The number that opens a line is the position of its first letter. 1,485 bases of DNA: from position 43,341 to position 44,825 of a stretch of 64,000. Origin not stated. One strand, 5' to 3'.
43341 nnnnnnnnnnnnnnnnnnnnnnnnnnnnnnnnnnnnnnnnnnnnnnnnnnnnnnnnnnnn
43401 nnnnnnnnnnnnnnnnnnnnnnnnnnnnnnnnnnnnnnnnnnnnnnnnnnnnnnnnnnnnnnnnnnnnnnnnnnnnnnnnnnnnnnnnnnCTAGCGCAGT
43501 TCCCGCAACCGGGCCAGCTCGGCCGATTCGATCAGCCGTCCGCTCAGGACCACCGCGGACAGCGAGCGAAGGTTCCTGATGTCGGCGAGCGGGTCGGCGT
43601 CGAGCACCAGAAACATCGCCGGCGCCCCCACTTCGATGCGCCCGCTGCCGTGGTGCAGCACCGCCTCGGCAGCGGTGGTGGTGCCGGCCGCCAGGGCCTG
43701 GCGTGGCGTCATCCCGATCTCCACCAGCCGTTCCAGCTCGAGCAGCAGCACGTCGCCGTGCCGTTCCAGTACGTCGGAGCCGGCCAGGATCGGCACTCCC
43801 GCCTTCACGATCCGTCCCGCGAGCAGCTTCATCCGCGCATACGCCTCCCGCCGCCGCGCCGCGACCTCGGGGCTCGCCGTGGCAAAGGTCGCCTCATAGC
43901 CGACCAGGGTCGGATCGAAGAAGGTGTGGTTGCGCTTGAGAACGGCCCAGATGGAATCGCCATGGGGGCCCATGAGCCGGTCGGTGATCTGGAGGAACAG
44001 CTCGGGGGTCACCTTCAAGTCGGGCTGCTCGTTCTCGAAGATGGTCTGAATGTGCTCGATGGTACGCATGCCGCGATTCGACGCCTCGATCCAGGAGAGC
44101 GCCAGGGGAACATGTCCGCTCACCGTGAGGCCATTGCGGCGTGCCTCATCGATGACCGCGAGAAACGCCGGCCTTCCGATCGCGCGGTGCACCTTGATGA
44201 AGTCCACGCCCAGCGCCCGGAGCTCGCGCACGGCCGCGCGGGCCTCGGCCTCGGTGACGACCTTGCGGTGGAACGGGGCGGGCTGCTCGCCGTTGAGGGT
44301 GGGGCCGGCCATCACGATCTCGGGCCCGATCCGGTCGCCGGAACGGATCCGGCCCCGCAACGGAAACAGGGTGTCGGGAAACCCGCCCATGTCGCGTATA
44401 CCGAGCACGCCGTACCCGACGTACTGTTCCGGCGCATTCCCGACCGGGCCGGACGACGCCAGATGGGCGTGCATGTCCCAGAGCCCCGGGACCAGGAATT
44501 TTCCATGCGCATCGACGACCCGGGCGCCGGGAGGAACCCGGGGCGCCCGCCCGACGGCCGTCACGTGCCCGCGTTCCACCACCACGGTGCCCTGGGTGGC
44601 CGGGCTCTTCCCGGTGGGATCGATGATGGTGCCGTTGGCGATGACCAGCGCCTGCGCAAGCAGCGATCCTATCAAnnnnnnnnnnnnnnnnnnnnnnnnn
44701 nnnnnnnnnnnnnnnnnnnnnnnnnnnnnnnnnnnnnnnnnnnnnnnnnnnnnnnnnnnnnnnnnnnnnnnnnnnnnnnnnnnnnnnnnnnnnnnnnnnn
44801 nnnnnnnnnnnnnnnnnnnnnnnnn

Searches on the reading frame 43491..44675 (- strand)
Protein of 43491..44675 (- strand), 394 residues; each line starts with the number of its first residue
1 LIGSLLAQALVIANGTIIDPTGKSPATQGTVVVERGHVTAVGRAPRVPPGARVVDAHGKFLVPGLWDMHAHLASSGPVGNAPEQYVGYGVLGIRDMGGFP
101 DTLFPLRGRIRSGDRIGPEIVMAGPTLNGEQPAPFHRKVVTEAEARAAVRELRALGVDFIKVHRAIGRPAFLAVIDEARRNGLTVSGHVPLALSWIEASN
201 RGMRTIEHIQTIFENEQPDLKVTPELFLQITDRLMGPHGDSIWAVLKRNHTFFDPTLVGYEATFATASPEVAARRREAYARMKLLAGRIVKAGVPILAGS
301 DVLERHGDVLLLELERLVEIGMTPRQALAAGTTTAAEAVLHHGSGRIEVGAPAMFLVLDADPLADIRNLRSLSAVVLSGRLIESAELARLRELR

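Call 31: search_protein_families(library=pfam, proteins=[window:43491-44675:-], max_evalue=1)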
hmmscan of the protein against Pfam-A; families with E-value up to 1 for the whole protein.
window:43491-44675:- (394 aa): 2 families
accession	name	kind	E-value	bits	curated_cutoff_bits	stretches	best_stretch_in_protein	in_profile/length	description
PF01979.26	Amidohydro_1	-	4e-13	49.8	25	1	60-381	1-344/345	Amidohydrolase family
PF07969.17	Amidohydro_3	-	1.5e-10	41.7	29.7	2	52-76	1-25/472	Amidohydrolase family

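Call 47: search_protein_families(library=ncbifam, proteins=[window:43491-44675:-], max_evalue=0.00001)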
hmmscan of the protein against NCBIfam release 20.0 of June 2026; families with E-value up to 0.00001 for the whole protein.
window:43491-44675:- (394 aa): 25 families
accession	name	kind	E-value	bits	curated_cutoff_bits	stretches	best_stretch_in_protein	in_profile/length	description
NF051886.1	XaaProDiPepCaul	equivalog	3.9e-26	92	500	2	288-381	302-396/398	Xaa-Pro dipeptidase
NF006689.0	PRK09237.1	equivalog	1.4e-12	46.9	371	1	10-76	5-70/383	amidohydrolase/deacetylase family metallohydrolase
NF005791.0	PRK07627.1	equivalog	1.2e-10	40.9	442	1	10-76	3-68/425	dihydroorotase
TIGR01224.1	hutI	equivalog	2.7e-10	39.6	298.15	1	28-76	3-53/377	imidazolonepropionase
NF006560.0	PRK09061.1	subfamily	3.1e-09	35.6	340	1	9-73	27-88/517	amidohydrolase family protein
NF006845.0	PRK09357.2-6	equivalog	7.3e-09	34.8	728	1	10-76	3-68/428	dihydroorotase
TIGR03178.1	allantoinase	equivalog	8.1e-08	31.5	357.85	1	10-76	2-64/441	allantoinase AllB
NF006055.0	PRK08203.1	equivalog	8.5e-08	31.1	532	0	11-73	8-72/455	8-oxoguanine deaminase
TIGR01178.1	ade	equivalog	2.1e-07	29.8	472.5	0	10-75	2-62/552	adenine deaminase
NF006558.0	PRK09059.1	equivalog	2.3e-07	29.7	645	1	8-76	3-73/430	dihydroorotase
TIGR02033.1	D-hydantoinase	equivalog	2.7e-07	29.9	393.25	1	11-74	2-62/454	dihydropyrimidinase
NF004636.0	PRK05985.1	subfamily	3.3e-07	29.5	408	0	27-74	16-63/398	amidohydrolase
NF006844.0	PRK09357.2-5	equivalog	6.2e-07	28.8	701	1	9-76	3-68/422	dihydroorotase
NF006843.0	PRK09357.2-4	equivalog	6.3e-07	28.6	786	1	10-76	3-66/431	dihydroorotase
NF006836.0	PRK09357.1-1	equivalog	3.4e-06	26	538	0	27-76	15-65/432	dihydroorotase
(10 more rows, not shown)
